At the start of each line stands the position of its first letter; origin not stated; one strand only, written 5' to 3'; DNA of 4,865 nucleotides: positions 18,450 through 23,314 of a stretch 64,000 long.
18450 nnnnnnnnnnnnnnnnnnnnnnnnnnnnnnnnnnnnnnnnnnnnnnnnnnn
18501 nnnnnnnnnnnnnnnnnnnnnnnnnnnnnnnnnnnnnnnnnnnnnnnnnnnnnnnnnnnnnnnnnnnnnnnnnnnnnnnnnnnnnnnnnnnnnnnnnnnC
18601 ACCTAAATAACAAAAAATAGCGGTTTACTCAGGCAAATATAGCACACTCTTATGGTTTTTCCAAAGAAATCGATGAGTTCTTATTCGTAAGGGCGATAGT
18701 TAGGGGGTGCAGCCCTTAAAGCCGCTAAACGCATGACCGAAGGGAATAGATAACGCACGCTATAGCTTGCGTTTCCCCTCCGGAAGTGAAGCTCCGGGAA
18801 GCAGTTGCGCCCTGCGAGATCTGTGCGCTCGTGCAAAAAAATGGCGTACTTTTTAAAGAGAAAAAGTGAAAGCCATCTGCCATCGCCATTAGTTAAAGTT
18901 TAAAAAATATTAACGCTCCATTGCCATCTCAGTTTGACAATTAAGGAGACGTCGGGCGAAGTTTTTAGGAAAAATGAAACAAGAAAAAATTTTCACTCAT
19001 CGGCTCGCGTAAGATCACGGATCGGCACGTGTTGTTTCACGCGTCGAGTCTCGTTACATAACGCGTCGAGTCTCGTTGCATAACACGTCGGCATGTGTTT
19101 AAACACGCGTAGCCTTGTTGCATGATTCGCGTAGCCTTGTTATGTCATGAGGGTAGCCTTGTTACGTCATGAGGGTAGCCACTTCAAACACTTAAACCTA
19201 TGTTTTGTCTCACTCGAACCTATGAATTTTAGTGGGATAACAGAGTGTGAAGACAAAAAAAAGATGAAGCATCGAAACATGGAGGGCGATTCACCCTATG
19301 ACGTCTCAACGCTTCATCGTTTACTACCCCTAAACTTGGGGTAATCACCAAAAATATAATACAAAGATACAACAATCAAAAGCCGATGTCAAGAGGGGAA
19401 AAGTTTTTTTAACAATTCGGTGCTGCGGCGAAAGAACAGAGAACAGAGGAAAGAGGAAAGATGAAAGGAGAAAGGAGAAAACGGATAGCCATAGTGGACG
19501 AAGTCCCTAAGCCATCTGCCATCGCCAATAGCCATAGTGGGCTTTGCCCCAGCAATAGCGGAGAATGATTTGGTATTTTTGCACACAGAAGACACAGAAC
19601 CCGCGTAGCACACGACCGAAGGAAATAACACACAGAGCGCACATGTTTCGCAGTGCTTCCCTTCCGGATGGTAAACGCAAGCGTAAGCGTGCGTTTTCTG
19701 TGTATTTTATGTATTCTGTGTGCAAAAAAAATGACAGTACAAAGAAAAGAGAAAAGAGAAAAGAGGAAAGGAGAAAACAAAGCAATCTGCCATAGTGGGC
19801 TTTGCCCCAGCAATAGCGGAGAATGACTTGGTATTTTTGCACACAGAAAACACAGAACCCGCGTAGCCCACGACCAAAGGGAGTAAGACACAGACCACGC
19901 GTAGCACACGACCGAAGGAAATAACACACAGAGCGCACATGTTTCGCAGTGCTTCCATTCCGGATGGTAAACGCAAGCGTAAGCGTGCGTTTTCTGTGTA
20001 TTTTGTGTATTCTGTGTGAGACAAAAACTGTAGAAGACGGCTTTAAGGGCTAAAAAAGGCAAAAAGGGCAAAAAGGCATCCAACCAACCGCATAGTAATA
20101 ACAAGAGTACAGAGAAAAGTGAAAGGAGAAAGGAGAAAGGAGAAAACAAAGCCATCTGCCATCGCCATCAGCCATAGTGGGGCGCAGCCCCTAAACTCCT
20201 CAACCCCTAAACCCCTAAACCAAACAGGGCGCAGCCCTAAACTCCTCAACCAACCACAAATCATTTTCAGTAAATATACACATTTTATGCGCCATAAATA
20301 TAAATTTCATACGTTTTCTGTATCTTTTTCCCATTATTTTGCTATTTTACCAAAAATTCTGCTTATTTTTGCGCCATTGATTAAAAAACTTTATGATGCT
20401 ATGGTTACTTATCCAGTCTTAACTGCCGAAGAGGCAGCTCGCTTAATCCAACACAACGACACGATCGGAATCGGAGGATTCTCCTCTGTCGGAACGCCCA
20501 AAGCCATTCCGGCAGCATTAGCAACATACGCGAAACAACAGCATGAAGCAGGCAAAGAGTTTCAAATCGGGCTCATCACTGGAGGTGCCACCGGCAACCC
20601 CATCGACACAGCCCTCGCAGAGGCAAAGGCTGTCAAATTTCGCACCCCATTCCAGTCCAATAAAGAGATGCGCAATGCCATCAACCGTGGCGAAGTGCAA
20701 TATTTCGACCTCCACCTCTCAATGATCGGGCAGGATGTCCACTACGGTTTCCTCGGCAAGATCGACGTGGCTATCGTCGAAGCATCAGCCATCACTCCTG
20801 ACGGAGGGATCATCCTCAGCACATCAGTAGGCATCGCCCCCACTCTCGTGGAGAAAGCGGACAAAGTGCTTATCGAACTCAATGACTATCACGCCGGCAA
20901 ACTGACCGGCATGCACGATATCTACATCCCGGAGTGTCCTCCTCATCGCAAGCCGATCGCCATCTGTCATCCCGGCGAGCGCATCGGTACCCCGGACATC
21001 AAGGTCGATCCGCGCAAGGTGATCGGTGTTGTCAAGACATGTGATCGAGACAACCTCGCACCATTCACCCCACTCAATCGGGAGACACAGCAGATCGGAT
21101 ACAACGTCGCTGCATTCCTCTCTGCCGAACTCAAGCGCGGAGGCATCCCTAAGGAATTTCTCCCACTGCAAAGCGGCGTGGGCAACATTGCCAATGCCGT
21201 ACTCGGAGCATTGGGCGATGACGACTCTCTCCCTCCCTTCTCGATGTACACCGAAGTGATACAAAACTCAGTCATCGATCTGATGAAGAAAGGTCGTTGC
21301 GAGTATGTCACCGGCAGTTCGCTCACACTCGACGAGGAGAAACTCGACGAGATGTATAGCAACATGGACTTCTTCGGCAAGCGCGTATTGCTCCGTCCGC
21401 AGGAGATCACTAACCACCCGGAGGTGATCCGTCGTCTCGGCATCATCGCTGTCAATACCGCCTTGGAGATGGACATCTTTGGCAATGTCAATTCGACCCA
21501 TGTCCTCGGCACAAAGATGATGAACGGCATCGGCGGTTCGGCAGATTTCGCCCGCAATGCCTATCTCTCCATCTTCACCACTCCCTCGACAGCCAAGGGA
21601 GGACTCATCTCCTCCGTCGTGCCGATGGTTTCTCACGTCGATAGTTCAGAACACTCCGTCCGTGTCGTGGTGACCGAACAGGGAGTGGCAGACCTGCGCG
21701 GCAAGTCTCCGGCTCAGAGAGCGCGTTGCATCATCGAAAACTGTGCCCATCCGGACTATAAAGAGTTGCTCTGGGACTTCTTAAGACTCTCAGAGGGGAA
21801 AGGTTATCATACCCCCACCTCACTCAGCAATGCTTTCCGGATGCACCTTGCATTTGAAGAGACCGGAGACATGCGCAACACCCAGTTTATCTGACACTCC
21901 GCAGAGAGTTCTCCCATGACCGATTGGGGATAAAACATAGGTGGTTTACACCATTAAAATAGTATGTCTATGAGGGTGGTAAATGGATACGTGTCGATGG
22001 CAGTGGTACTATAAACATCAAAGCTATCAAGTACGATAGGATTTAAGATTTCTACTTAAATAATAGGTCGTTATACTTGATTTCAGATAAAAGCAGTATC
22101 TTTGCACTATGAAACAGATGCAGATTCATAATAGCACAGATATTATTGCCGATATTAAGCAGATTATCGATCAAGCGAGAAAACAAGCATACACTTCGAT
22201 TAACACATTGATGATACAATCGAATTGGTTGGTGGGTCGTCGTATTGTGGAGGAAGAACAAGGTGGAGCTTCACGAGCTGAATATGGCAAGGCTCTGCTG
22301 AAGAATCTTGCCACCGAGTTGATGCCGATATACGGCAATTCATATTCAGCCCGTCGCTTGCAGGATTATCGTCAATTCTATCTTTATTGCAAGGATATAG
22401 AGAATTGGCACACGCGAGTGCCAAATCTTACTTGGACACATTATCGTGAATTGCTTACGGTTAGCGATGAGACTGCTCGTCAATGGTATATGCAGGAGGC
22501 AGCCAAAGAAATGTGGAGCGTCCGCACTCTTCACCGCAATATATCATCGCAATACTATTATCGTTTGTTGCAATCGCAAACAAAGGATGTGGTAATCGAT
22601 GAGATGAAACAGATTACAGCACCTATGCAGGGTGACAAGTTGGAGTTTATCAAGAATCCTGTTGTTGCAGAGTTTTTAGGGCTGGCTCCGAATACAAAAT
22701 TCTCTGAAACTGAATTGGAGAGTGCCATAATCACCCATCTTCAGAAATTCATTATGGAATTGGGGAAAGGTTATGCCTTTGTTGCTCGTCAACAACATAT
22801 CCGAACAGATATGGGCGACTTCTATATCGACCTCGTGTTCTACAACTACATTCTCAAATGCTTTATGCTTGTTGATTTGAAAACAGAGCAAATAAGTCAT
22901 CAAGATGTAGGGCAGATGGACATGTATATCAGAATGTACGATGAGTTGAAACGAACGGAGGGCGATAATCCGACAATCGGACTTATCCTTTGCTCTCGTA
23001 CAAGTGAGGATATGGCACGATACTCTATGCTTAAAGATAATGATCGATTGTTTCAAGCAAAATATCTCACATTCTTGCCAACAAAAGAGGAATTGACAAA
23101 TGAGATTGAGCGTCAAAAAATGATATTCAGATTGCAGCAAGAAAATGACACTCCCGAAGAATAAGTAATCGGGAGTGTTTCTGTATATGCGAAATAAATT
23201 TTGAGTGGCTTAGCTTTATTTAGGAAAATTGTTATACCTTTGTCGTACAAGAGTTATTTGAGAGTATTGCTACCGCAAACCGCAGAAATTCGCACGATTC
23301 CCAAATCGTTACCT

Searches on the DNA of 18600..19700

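Call 93: search_rna_families(source=window, start=18600, end=19700, threshold=evalue, max_evalue=10)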
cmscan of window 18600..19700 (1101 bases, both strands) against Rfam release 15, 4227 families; matches with E-value up to 10: 0.
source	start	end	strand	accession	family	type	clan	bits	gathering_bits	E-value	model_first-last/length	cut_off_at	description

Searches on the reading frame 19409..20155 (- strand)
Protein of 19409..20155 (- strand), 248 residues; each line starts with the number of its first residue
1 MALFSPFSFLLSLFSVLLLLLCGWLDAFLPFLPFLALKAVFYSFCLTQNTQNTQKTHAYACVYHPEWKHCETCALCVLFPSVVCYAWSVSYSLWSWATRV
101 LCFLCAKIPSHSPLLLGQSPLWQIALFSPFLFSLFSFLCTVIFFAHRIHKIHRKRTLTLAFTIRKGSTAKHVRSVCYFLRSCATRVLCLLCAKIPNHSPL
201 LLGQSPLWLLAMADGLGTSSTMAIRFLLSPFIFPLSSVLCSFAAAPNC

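Call 35: search_protein_families(library=pfam, proteins=[window:19409-20155:-], max_evalue=0.01)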
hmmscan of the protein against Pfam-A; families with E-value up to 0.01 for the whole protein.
window:19409-20155:- (248 aa): 0 families

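Call 76: list_cluster_members(proteins=[window:19409-20155:-, window:19389-19631:-, window:19147-19344:+, window:19229-19375:-, window:18934-19083:+, window:5623-5844:-, window:5732-5974:+, window:6595-6759:-, window:6083-6205:+, window:17495-18010:+])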
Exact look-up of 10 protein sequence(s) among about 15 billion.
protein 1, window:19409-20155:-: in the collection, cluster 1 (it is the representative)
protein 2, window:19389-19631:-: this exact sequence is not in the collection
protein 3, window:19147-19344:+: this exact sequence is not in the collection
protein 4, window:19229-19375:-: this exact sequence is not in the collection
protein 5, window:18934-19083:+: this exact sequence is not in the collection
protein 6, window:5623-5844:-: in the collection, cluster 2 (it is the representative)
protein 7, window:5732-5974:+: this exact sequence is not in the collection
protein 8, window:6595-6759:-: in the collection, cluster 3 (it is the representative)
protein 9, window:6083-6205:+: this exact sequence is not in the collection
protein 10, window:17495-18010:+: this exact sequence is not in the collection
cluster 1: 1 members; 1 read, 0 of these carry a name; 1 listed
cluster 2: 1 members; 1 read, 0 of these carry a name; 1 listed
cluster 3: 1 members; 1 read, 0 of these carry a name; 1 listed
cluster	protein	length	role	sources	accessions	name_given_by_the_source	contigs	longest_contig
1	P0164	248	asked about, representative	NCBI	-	-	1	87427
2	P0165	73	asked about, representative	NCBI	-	-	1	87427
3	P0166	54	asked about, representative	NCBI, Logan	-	-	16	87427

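Call 77: find_encoding_contigs(protein=P0166, flank=10000, max_places=10)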
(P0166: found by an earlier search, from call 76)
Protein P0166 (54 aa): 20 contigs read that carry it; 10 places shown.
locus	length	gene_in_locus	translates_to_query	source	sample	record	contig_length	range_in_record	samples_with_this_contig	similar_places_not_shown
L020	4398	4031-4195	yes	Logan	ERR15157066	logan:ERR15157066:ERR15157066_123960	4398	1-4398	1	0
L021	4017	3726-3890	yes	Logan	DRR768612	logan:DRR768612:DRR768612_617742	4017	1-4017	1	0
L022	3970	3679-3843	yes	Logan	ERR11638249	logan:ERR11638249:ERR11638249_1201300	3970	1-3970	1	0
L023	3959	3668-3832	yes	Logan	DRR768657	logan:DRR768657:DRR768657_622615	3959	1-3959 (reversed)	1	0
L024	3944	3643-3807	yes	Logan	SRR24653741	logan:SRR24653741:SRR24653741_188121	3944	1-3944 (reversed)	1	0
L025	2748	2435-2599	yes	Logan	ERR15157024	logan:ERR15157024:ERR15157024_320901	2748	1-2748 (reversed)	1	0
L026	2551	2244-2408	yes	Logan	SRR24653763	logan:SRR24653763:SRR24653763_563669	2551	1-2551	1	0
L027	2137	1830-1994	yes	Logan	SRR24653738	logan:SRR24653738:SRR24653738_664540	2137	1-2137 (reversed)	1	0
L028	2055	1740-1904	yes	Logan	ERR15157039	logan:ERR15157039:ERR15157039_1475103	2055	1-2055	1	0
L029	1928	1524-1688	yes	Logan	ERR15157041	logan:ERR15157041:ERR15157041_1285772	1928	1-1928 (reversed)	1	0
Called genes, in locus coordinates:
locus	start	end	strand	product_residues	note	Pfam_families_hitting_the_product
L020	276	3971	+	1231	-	PF18283:CBM77, PF13287:Fn3_assoc, PF13290:CHB_HEX_C_1, PF18998:Flg_new_2, PF09479:Flg_new (weak)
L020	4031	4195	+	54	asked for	-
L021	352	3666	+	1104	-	PF09479:Flg_new (faint), PF18998:Flg_new_2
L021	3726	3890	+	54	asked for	-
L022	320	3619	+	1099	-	PF09479:Flg_new (faint), PF18998:Flg_new_2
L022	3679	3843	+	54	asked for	-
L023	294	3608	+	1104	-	PF09479:Flg_new (faint), PF18998:Flg_new_2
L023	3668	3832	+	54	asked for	-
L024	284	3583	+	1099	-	PF09479:Flg_new (faint), PF18998:Flg_new_2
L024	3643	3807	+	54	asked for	-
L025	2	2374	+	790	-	?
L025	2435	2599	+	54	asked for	-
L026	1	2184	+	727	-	?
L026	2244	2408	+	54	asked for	-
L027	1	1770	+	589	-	?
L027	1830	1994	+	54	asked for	-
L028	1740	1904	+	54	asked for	-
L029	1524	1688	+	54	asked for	-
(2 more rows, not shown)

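Call 78: find_homologous_proteins(query=P0165, max_evalue=1)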
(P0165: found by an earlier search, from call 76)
Query P0165 (73 aa): 1 proteins with E <= 1 among 1 candidates.
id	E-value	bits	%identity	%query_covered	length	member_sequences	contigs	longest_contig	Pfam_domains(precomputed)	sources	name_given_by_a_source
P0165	2.9e-40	152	100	100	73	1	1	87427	-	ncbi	-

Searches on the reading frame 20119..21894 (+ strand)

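Call 35: search_protein_families(library=pfam, proteins=[window:20119-21894:+], max_evalue=0.01)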
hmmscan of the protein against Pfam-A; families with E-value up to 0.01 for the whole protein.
window:20119-21894:+ (591 aa): 4 families
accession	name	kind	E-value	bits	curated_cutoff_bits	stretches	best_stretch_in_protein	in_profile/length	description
PF13336.12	AcetylCoA_hyd_C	-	1.5e-44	152.1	23.7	1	411-551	4-150/154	Acetyl-CoA hydrolase/transferase C-terminal domain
PF02550.21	AcetylCoA_hydro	-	4.2e-41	141.6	24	1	102-305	11-197/198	Acetyl-CoA hydrolase/transferase N-terminal domain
PF04223.18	CitF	-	1.1e-05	25.1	27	1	432-524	314-403/466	Citrate lyase, alpha subunit (CitF)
PF01144.29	CoA_trans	-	0.0024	17.8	23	1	102-140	3-43/217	Coenzyme A transferase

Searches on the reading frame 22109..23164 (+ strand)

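Call 35: search_protein_families(library=pfam, proteins=[window:22109-23164:+], max_evalue=0.01)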
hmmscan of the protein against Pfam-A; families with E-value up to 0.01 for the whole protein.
window:22109-23164:+ (351 aa): 3 families
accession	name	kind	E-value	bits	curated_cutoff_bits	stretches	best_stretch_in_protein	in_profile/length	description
PF06250.17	YhcG_C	-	3.2e-49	167.2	32.5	1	179-332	2-155/157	YhcG PDDEXK nuclease domain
PF17761.7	DUF1016_N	-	3.4e-41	141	32.8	1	15-152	1-137/137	DUF1016 N-terminal domain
PF17762.8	HTH_ParB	-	0.0042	17.6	22.6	0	106-146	58-98/102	ParB HTH domain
